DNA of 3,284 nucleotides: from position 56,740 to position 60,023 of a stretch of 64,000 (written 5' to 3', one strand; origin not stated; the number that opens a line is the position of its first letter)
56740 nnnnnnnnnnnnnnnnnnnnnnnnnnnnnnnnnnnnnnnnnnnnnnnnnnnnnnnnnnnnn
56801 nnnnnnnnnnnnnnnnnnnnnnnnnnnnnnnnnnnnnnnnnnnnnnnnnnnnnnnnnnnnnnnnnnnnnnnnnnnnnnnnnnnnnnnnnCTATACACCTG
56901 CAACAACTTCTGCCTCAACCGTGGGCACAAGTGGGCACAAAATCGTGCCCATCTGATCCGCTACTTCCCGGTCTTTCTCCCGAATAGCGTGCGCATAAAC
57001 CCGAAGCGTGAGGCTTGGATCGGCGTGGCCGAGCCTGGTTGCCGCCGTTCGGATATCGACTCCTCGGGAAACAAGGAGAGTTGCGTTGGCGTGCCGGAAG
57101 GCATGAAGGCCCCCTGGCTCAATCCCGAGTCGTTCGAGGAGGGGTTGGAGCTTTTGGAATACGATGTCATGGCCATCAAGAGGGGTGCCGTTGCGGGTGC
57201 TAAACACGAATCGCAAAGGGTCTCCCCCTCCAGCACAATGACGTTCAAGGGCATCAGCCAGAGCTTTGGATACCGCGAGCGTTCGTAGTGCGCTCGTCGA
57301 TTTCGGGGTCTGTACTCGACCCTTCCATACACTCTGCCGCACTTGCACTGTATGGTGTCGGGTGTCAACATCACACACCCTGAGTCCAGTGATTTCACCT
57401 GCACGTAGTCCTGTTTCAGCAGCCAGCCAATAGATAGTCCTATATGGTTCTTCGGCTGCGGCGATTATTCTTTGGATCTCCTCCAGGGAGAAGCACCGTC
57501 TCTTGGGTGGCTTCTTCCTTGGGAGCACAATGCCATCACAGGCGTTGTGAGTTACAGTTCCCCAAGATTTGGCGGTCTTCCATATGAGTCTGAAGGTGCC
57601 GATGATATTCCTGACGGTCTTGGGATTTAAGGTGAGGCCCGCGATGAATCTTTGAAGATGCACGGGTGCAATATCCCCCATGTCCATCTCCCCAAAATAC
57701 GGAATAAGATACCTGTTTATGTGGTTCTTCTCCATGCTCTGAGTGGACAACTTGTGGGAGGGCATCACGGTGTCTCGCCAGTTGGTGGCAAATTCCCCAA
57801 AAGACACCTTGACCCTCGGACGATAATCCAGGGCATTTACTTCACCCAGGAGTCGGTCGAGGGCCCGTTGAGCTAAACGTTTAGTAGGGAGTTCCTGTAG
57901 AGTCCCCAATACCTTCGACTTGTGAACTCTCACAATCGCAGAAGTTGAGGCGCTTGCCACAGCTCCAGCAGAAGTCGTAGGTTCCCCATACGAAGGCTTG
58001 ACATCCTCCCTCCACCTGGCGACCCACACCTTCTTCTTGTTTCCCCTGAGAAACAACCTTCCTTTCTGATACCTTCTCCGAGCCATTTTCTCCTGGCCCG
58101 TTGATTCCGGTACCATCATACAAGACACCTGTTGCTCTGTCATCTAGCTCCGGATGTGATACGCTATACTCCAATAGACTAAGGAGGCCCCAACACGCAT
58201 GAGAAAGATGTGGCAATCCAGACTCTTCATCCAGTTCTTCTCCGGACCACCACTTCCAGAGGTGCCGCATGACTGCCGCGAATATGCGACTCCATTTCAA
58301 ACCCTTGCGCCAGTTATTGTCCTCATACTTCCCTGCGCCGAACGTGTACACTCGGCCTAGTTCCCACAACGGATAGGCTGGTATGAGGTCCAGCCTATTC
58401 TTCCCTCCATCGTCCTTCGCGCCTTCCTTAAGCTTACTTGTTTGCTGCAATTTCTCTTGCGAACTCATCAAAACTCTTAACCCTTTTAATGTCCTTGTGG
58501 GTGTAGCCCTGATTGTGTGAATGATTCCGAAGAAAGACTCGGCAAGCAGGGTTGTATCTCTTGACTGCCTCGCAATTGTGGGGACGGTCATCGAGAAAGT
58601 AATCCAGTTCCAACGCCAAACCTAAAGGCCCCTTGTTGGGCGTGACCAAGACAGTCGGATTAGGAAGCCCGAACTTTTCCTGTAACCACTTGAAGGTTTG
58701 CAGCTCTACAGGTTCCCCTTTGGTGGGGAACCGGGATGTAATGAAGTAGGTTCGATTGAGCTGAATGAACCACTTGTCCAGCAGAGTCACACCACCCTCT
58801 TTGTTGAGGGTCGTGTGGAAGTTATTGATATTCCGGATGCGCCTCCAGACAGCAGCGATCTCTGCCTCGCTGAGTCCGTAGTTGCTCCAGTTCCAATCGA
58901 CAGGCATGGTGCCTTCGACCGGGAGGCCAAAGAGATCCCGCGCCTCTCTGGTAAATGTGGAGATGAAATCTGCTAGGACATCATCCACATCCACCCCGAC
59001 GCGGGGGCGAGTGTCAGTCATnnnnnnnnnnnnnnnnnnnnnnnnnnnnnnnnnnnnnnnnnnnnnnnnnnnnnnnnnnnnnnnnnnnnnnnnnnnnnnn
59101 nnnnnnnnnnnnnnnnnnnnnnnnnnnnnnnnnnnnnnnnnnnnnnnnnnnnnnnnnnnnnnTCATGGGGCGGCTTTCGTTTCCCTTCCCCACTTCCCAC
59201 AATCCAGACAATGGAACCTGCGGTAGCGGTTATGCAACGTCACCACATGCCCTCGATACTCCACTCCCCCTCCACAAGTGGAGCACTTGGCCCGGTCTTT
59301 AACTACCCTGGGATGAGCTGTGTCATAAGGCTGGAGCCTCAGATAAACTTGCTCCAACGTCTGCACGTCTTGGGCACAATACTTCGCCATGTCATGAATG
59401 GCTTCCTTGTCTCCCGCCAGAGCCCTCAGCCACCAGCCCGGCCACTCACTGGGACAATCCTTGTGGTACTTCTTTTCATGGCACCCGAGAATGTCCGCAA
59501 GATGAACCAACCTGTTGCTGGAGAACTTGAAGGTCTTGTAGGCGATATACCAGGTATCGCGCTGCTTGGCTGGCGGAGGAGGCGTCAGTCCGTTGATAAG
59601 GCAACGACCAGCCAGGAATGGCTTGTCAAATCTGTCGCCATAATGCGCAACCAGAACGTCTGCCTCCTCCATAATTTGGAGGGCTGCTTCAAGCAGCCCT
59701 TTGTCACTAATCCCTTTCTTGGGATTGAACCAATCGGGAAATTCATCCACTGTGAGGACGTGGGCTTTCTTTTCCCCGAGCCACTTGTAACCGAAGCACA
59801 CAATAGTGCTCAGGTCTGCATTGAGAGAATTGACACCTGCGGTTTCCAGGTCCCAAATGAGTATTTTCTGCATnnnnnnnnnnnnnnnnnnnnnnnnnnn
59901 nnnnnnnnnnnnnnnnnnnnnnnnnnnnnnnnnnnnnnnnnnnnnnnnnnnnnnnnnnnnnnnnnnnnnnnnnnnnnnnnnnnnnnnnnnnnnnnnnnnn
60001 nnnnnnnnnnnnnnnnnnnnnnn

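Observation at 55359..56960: Integration locus: two convergent tyrosine recombinases, two intrinsic terminators, a 10-10-10 palindrome and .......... repeats overlapping the integrase 3' end (attP candidate)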

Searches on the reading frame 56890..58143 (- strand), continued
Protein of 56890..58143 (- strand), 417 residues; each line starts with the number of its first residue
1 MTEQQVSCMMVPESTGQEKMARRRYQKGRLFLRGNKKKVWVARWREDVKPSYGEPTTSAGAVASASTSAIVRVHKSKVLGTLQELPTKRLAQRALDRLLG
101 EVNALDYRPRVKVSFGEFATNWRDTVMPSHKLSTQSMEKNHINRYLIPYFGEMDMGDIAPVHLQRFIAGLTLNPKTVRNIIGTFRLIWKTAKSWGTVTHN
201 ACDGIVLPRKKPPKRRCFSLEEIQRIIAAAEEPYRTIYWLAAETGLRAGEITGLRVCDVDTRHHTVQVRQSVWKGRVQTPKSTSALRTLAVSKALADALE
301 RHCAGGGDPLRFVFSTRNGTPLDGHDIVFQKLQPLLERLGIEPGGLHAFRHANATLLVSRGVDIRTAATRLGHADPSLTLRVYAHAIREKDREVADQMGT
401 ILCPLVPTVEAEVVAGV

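Call 32: search_solved_structures(query=window:56890-58143:-, max_evalue=0.001, show_alignments=2)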
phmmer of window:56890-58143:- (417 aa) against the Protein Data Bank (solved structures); distinct sequences matched with E-value up to 0.001: 10.
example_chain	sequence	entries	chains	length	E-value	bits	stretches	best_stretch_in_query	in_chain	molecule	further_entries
4a8e_A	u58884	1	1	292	1.2e-09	40.8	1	205-386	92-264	PROBABLE TYROSINE RECOMBINASE XERC-LIKE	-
5hxy_A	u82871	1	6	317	5.1e-09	38.6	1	207-393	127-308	Tyrosine recombinase XerA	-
3nkh_A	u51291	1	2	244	1.3e-08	37.3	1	243-398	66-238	Integrase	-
5dcf_A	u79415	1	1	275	1.6e-06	30.5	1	242-397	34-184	Tyrosine recombinase XerD,DNA translocase FtsK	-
1a0p_A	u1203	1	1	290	2e-06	30.1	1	239-393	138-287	SITE-SPECIFIC RECOMBINASE XERD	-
2a3v_A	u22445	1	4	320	5.7e-06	28.6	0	334-387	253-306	site-specific recombinase IntI4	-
6en0_A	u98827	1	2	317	1.4e-05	27.4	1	237-393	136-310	Int protein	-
6emy_A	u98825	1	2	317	1.4e-05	27.4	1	237-393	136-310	Int protein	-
2kd1_A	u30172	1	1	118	2.2e-05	26.7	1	112-209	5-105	DNA integration/recombination/invertion protein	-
6emz_A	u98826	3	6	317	3.6e-05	26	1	237-393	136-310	Int protein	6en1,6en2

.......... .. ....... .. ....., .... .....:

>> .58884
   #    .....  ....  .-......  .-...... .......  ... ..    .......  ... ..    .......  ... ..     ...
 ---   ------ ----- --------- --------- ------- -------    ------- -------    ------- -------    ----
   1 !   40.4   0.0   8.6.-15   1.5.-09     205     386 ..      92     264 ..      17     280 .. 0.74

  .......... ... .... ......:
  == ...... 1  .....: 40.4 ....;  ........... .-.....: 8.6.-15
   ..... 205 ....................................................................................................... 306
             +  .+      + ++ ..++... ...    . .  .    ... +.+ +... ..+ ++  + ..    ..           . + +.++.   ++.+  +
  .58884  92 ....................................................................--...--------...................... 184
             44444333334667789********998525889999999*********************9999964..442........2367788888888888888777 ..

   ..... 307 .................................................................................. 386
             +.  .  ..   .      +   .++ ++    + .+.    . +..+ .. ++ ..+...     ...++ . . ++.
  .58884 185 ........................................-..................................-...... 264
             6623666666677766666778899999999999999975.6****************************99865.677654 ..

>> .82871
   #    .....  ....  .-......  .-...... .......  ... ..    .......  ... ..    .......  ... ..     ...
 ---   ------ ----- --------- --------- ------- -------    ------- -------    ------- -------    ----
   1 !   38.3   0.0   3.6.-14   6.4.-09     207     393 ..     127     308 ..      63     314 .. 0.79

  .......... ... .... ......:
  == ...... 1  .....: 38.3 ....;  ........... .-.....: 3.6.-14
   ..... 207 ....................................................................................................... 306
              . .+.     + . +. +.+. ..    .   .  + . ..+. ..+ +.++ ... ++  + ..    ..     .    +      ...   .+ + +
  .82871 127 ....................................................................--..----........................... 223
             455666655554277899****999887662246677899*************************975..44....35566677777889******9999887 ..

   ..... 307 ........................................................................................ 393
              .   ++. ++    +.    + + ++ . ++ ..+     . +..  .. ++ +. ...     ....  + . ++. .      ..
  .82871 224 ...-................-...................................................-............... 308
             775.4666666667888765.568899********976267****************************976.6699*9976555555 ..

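Call 70: search_protein_families(library=phrogs, proteins=[window:56890-58086:-], max_evalue=0.01)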
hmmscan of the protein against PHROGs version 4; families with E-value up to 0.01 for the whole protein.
window:56890-58086:- (398 aa): 6 families
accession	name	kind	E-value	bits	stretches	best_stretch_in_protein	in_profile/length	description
phrog_1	-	integration and excision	1.3e-62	213.9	1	58-384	137-452/611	integrase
phrog_216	-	integration and excision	7.3e-28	98.5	1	156-390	13-247/301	integrase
phrog_7685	-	integration and excision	8.5e-14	52.7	1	292-383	153-239/240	integrase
phrog_23783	-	integration and excision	1.9e-07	32.2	1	68-184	38-150/162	integrase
phrog_7244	-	integration and excision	0.0004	20.7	1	129-249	108-233/263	integrase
phrog_5127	-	integration and excision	0.0038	17.8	1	139-235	136-234/355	integrase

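Call 100: predict_structure(alignment_id=A7)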
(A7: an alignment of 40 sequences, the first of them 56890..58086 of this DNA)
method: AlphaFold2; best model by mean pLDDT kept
length: 398 residues; sequences in the alignment: 40
mean_pLDDT: 84.6   pTM: 0.66
mean pLDDT of the five models: 84.6, 82.9, 81.8, 81.3, 81.0
residues with pLDDT >= 90: 242; 70-90: 94; 50-70: 26; < 50: 36
segments of 3 or more residues with pLDDT < 50: 1-4, 35-48, 358-367, 391-398
pLDDT, mean of each block of 10 residues (from residue 1): 65 94 88 51 47 85 95 93 78 89 95 91 98 95 97 95 98 92 95 79 96 97 94 96 94 88 78 95 86 94 94 97 93 83 75 56 47 81 70 40
secondary structure, 60 per line:
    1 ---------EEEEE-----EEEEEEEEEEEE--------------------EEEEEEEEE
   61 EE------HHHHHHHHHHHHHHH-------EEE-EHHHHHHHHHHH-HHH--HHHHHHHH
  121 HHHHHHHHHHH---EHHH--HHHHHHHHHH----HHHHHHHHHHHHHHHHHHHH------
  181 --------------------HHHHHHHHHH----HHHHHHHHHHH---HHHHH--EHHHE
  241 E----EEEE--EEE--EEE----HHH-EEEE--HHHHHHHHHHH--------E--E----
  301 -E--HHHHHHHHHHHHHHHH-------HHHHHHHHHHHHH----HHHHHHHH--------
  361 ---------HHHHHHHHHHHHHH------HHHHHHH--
elements in order: E10-14 E20-31 E52-62 H69-83 E91-93 H96-106 H113-131 H141-150 H155-174 H201-210 H215-225 H229-233 E246-249 E252-254 E257-259 E268-271 H274-284 H305-320 H328-340 H345-352 H370-383 H390-396

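Call 102: fold_search(model_id=the predicted structure, library=pdb)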
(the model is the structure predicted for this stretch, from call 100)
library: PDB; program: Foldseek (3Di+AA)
matches with E <= 10: 172; with E <= 0.001: 70
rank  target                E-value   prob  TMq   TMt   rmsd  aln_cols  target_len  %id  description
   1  6en2_A                8.1e-13  1.00  0.58  0.72   7.2       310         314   16  Structure of the Tn1549 transposon Integrase (aa 82-397, R225K) in complex with a circular intermediate DNA (CI6b-DNA) (released 2018-04-04)
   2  6emy_A                2.3e-12  1.00  0.57  0.71   7.3       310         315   18  Structure of the Tn1549 transposon Integrase (aa 82-397, Y379F) in complex with transposon right end DNA (released 2018-04-04)
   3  6emz_A                2.7e-12  1.00  0.58  0.72   7.3       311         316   16  Structure of the Tn1549 transposon Integrase (aa 82-397, R225K) in complex with circular intermediate DNA (CI5-DNA) (released 2018-04-04)
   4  6en0_B                8.0e-11  1.00  0.55  0.69   7.6       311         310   17  Structure of the Tn1549 transposon Integrase (aa 82-397) in complex with circular intermediate DNA (CI5-DNA) (released 2018-04-04)
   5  6emy_B                1.7e-10  1.00  0.57  0.71   7.9       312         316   18  Structure of the Tn1549 transposon Integrase (aa 82-397, Y379F) in complex with transposon right end DNA (released 2018-04-04)
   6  6en0_A                1.8e-10  1.00  0.56  0.71   6.4       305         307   15  Structure of the Tn1549 transposon Integrase (aa 82-397) in complex with circular intermediate DNA (CI5-DNA) (released 2018-04-04)
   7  4a8e                  1.3e-09  1.00  0.37  0.53  10.2       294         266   21  The structure of a dimeric Xer recombinase from archaea (released 2012-12-05)
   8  5vfz                  3.6e-09  1.00  0.38  0.51  14.5       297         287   20  Integrase from mycobacterium phage Brujita (released 2018-04-18)
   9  1z1b_B                5.4e-09  1.00  0.54  0.61   8.5       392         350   15  Crystal structure of a lambda integrase dimer bound to a COC' core site (released 2005-06-28)
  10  5hxy_A                6.7e-09  1.00  0.35  0.49  14.9       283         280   19  Crystal structure of XerA recombinase (released 2017-02-01)
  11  5j0n_G                9.2e-09  1.00  0.56  0.64   9.6       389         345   15  Lambda excision HJ intermediate (released 2017-02-08)
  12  5hxy_B                9.2e-09  1.00  0.34  0.49  15.3       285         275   20  Crystal structure of XerA recombinase (released 2017-02-01)
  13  1z1b_A                1.0e-08  1.00  0.53  0.60   9.9       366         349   16  Crystal structure of a lambda integrase dimer bound to a COC' core site (released 2005-06-28)
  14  5hxy_D                1.1e-08  1.00  0.35  0.49  17.7       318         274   18  Crystal structure of XerA recombinase (released 2017-02-01)
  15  2a3v_A                1.3e-08  1.00  0.50  0.62   5.8       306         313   17  Structural basis for broad DNA-specificity in integron recombination (released 2006-05-02)
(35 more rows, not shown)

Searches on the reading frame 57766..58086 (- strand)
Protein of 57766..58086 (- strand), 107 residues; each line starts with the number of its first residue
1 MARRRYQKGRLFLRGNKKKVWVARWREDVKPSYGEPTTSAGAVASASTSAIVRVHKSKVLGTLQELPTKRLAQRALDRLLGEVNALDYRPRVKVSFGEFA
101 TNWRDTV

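Call 76: search_protein_families(library=pfam, proteins=[window:57766-58086:-], max_evalue=10)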
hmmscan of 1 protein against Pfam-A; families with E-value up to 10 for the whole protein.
seq(107 aa): 0 families

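Call 89: search_solved_structures(query=A6, max_evalue=10, show_alignments=3)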
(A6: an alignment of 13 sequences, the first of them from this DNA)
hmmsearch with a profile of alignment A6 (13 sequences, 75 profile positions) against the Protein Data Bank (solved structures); distinct sequences matched with E-value up to 10: 5.
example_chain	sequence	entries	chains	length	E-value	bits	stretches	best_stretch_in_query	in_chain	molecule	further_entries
8jyd_A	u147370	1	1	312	0.5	13.7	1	29-69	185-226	DNA ligase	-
4lh6_A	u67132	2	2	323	1.2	12.5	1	29-68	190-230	DNA ligase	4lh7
4eeq_A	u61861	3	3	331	1.2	12.4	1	29-68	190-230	DNA ligase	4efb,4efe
1tae_A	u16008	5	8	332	1.3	12.4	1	29-68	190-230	DNA ligase, NAD-dependent | DNA ligase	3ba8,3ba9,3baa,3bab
1ta8_A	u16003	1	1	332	1.3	12.4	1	29-68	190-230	DNA ligase, NAD-dependent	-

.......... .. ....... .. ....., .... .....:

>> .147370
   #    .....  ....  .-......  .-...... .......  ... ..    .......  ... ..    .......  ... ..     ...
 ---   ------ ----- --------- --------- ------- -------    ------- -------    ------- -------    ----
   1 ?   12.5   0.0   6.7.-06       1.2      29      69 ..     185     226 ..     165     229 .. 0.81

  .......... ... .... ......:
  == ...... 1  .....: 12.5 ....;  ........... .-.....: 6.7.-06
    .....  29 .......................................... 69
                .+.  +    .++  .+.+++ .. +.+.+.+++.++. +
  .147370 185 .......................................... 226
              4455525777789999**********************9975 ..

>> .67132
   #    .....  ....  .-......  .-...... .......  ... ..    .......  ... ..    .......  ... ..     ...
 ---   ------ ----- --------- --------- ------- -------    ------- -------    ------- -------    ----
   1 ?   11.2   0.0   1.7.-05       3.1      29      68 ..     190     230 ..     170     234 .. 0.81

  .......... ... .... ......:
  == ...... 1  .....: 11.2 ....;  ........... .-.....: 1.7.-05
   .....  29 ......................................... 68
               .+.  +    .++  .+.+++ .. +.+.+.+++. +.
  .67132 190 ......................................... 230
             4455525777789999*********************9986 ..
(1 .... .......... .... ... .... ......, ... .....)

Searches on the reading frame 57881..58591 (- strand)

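Call 3: search_protein_families(library=pfam, proteins=[window:57881-58591:-], max_evalue=0.01)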
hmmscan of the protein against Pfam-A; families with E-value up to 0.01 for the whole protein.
window:57881-58591:- (236 aa): 1 family
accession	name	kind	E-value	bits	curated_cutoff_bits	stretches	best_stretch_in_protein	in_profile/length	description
PF18909.5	dGTP_diPhyd_N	-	5.2e-33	113.4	27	1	56-152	3-99/99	dATP/dGTP diphosphohydrolase, N-terminal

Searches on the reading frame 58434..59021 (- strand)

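Call 3: search_protein_families(library=pfam, proteins=[window:58434-59021:-], max_evalue=0.01)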
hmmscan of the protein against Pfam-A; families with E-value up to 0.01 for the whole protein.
window:58434-59021:- (195 aa): 1 family
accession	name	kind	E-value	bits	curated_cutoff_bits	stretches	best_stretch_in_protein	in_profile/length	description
PF06941.18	NT5C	-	9.9e-08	32.5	24.8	1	7-189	3-172/180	5' nucleotidase, deoxy (Pyrimidine), cytosolic type C protein (NT5C)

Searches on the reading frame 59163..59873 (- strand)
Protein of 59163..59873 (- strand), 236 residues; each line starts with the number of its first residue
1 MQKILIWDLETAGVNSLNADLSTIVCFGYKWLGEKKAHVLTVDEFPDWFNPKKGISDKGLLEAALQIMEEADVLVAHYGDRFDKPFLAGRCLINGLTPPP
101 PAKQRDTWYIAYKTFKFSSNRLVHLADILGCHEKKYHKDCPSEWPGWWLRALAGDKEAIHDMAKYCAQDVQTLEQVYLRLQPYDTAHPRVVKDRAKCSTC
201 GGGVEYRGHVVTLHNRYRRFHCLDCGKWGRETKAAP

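Call 3: search_protein_families(library=pfam, proteins=[window:59163-59873:-], max_evalue=0.01)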
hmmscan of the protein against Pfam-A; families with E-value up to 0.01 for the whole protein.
window:59163-59873:- (236 aa): 2 families
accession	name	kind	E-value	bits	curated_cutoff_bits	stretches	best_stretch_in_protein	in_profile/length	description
PF13482.12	RNase_H_2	-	6.9e-11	42.8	22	1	7-180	3-164/165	RNase_H superfamily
PF10108.15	DNA_pol_B_exo2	-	0.00015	22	24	0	52-135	32-118/213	Predicted 3'-5' exonuclease related to the exonuclease domain of PolB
